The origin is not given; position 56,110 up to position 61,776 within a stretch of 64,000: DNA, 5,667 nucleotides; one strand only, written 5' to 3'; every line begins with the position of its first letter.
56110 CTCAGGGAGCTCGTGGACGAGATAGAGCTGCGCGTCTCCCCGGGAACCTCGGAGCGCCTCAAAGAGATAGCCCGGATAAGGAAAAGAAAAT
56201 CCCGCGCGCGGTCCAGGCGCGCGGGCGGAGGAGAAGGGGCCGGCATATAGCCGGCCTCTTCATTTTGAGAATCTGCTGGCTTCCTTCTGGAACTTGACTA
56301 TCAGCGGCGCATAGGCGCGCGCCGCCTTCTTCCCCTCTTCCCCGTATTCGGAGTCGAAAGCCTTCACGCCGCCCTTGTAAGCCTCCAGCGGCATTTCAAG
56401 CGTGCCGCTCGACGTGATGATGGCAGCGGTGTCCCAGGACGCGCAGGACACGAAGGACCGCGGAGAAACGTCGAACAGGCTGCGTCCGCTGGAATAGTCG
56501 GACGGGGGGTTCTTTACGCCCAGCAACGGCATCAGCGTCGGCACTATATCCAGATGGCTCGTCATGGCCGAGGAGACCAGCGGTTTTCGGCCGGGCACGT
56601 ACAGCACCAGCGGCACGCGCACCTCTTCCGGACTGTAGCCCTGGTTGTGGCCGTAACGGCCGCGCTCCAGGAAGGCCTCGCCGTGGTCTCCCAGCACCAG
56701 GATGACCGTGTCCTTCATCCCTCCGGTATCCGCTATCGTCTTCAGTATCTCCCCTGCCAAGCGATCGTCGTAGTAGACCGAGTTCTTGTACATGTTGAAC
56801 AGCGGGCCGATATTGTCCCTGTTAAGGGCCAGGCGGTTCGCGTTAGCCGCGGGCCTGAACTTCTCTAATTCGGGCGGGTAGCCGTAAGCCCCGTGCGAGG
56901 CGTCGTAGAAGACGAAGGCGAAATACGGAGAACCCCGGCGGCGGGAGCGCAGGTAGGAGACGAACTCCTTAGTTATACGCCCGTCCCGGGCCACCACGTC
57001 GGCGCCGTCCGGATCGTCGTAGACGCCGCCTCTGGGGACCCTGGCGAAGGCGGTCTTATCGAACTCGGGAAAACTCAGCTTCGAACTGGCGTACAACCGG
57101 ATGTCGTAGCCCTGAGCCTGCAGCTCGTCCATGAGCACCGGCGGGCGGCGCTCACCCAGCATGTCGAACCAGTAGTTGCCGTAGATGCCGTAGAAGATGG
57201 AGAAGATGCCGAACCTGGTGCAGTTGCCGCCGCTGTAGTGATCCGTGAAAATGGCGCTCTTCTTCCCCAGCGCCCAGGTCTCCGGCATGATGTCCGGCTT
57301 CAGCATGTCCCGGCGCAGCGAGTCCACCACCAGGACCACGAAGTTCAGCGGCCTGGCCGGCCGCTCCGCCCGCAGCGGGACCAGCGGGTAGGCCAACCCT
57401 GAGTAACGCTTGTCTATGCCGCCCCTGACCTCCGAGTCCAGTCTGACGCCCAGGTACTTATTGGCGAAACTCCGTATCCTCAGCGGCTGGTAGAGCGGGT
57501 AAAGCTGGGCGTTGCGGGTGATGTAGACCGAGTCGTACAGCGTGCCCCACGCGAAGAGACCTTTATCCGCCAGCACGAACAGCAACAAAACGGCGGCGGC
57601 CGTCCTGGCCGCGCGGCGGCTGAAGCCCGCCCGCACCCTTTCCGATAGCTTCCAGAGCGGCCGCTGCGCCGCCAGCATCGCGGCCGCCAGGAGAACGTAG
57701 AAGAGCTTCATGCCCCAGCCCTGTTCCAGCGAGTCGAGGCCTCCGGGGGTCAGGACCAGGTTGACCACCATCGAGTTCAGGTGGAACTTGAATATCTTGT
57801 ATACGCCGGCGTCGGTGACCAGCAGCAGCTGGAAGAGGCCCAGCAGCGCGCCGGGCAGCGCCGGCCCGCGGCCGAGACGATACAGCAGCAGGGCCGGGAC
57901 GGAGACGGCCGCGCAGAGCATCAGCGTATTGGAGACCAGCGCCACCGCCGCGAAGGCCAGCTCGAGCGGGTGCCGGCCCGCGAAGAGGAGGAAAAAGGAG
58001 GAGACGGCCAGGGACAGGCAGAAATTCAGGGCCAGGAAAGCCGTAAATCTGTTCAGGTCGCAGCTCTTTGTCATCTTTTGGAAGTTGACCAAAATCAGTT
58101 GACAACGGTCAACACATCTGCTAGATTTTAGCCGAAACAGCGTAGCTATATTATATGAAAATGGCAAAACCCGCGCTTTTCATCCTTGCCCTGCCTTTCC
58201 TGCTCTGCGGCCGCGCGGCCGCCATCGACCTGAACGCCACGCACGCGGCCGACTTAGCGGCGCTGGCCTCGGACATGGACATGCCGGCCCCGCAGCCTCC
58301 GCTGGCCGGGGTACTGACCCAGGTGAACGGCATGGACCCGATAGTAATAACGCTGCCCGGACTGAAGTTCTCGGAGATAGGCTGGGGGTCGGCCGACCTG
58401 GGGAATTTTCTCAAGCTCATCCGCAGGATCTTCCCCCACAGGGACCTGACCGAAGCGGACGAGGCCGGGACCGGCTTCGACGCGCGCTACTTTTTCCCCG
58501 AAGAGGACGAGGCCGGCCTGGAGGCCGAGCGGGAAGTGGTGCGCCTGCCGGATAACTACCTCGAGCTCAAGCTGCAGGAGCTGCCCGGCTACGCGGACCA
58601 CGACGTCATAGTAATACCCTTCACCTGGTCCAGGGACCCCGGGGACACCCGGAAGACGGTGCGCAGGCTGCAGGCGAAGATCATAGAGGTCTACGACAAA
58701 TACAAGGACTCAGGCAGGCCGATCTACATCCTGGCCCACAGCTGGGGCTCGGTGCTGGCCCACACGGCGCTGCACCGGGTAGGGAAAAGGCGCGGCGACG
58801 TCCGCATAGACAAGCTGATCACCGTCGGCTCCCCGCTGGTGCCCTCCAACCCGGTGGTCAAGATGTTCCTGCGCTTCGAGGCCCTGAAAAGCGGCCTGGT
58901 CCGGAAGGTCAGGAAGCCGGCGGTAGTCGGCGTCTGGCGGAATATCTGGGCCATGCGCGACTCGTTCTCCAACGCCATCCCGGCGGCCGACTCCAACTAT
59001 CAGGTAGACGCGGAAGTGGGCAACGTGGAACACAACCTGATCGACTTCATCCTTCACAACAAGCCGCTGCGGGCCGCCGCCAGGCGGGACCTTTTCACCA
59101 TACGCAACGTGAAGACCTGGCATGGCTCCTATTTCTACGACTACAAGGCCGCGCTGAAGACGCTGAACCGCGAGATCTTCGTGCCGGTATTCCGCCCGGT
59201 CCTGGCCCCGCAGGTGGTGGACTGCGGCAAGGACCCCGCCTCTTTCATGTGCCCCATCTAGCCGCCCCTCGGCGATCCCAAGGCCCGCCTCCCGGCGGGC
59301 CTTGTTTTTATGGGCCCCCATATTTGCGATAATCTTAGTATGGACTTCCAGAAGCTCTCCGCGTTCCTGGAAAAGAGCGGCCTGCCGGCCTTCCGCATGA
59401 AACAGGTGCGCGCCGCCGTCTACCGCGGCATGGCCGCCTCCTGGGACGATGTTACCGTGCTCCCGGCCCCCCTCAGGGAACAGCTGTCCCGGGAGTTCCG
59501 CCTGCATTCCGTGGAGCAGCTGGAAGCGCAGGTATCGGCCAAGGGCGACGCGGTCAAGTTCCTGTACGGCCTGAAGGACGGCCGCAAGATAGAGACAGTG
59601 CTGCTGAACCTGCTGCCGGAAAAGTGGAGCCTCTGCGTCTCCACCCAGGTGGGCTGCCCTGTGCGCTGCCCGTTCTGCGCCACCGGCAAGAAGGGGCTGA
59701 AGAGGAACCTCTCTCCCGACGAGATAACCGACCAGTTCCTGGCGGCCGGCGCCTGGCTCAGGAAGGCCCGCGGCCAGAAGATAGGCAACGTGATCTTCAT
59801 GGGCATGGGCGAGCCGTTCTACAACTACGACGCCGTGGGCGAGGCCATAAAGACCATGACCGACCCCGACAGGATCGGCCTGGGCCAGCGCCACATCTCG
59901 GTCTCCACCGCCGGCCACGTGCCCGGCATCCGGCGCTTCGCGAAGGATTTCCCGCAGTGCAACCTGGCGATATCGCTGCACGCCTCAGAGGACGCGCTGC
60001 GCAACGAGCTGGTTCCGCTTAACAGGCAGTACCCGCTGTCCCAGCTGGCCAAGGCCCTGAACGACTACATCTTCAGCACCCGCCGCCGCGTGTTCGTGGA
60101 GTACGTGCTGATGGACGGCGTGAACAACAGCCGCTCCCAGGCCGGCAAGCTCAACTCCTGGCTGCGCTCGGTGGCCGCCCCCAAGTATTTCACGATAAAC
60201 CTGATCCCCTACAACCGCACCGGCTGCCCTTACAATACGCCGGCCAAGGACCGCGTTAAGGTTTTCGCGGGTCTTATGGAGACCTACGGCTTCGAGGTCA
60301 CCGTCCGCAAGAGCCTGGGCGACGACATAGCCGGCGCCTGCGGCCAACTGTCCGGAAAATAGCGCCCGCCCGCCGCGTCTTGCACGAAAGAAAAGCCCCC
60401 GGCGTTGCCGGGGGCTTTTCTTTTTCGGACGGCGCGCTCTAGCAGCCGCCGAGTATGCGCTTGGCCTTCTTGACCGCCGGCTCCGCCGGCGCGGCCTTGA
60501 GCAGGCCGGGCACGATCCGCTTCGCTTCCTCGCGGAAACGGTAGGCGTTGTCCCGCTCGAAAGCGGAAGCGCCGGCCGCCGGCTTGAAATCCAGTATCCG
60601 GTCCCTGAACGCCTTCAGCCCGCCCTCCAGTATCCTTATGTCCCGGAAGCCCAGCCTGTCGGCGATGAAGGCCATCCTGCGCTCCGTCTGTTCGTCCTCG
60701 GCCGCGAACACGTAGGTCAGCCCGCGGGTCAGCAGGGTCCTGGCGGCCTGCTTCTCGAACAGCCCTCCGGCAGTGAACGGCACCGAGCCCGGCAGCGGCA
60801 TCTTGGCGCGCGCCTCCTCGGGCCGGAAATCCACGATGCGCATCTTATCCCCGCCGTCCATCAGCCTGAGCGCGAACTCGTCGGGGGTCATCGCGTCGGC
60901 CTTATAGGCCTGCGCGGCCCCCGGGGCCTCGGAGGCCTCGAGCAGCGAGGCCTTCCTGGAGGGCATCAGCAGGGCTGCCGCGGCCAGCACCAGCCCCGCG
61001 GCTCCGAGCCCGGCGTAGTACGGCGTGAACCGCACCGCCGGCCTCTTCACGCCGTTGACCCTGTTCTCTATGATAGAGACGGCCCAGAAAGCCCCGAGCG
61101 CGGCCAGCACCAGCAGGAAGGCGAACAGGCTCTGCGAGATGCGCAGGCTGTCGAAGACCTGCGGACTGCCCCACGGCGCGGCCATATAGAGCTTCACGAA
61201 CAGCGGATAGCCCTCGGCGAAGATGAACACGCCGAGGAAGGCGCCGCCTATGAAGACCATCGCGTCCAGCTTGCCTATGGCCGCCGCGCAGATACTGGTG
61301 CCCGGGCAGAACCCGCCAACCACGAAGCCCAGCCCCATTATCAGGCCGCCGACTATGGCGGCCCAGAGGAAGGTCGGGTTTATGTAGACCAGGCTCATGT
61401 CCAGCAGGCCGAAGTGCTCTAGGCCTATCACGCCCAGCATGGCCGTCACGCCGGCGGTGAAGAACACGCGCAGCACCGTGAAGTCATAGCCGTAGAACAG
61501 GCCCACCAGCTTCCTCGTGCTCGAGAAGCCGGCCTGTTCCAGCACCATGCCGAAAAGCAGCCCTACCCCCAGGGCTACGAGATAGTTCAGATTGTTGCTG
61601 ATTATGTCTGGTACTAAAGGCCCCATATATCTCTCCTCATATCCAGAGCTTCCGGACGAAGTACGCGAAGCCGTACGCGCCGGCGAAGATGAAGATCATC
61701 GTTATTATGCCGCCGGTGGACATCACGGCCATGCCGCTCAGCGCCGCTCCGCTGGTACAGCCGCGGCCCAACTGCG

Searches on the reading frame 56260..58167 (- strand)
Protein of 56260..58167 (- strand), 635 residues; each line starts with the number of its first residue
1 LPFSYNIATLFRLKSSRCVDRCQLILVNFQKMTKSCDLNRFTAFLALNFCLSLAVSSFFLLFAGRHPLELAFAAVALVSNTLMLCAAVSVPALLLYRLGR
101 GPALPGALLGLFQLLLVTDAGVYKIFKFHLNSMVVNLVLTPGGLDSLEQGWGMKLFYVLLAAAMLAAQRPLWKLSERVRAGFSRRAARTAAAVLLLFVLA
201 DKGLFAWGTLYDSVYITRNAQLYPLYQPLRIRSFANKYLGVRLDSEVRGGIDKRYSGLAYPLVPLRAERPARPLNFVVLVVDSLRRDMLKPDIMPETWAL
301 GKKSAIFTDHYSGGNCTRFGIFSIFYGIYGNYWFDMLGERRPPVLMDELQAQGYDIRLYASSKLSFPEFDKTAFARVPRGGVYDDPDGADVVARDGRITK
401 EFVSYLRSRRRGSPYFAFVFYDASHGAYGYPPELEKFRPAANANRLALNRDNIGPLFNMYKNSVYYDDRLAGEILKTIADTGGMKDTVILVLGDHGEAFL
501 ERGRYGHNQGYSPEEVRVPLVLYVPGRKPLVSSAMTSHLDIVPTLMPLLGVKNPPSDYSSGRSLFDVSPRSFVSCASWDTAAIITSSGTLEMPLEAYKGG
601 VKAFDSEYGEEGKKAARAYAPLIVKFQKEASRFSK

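Call 65: search_protein_families(library=pfam, proteins=[window:56260-58167:-], max_evalue=0.00001)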
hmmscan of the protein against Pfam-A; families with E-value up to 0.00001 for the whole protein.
window:56260-58167:- (635 aa): 2 families
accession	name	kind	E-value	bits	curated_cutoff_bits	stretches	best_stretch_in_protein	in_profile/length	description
PF00884.28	Sulfatase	-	3.5e-31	109.1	25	1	275-551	2-301/301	Sulfatase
PF11893.13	DUF3413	-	2.5e-15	56.8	27.1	1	43-265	17-246/248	Domain of unknown function (DUF3413)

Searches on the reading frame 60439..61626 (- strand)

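Call 65: search_protein_families(library=pfam, proteins=[window:60439-61626:-], max_evalue=0.00001)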
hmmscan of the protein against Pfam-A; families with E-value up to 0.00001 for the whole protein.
window:60439-61626:- (395 aa): 2 families
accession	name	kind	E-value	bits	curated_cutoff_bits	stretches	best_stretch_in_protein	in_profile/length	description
PF04143.19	Sulf_transp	-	8.7e-12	45.6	27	1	34-191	4-158/310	Sulphur transport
PF00581.25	Rhodanese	-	9e-07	29.7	22.2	1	248-341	2-100/102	Rhodanese-like domain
